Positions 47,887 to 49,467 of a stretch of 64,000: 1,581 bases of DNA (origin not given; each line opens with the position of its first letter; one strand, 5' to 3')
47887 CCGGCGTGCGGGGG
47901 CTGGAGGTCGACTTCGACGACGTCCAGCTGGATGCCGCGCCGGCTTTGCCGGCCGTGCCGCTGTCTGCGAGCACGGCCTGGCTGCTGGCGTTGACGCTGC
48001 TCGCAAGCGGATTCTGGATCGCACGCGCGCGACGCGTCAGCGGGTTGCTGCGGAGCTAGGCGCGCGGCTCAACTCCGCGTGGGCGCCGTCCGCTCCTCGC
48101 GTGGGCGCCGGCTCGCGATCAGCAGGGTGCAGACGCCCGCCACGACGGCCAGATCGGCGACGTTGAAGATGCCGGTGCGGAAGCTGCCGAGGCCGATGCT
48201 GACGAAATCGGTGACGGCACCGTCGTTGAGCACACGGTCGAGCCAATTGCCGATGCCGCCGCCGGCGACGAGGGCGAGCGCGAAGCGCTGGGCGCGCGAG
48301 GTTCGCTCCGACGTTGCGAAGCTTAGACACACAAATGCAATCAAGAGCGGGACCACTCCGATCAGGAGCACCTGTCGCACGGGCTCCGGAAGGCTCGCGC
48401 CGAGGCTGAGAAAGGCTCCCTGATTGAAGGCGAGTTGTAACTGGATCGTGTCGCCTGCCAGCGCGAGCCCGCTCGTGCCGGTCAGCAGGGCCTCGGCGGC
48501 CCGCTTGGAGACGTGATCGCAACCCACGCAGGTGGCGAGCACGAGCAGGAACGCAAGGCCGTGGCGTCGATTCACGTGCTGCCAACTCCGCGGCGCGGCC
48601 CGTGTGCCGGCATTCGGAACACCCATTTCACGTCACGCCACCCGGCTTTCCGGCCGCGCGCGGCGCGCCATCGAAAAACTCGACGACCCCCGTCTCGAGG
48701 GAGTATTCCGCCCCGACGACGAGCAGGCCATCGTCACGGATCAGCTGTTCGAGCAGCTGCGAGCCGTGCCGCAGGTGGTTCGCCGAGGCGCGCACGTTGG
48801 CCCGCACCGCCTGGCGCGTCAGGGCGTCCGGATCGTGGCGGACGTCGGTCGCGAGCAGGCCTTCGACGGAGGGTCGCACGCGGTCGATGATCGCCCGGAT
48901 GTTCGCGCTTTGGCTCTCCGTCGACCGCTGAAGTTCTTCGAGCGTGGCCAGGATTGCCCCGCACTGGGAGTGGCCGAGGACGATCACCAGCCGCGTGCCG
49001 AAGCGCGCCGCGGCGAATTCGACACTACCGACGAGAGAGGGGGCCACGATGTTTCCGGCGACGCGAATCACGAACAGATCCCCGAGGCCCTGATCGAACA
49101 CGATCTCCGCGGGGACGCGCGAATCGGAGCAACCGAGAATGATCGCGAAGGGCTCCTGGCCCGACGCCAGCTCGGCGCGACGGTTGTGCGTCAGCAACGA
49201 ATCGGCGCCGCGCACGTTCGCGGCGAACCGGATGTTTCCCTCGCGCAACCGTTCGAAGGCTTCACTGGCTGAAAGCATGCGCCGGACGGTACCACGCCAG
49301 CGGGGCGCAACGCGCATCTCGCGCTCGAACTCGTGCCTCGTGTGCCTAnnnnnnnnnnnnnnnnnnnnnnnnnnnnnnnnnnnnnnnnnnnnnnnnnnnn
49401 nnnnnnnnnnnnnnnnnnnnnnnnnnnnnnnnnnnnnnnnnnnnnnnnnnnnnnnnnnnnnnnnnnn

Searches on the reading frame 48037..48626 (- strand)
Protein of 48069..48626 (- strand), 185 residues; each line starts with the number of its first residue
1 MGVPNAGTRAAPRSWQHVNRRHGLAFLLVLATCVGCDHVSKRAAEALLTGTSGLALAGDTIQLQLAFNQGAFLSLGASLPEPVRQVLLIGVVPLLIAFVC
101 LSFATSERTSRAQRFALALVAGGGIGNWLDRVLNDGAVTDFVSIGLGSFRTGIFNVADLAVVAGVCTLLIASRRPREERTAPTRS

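Call 10: search_protein_families(library=pfam, proteins=[window:48069-48626:-, window:48037-48585:-], max_evalue=0.001)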
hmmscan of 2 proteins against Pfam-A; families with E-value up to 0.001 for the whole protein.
window:48069-48626:- (185 aa): 1 family
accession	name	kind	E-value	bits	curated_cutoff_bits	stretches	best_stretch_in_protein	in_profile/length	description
PF01252.23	Peptidase_A8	-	7.5e-25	88.2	25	1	30-171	2-139/142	Signal peptidase (SPase) II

window:48037-48585:- (182 aa): 0 families

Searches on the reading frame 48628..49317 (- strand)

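Call 10: search_protein_families(library=pfam, proteins=[window:48628-49317:-], max_evalue=0.001)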
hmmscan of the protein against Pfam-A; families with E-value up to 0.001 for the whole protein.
window:48628-49317:- (229 aa): 1 family
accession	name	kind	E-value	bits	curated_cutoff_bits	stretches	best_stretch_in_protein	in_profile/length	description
PF00484.24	Pro_CA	-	2.1e-38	132.5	25.7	1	58-212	1-156/156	Carbonic anhydrase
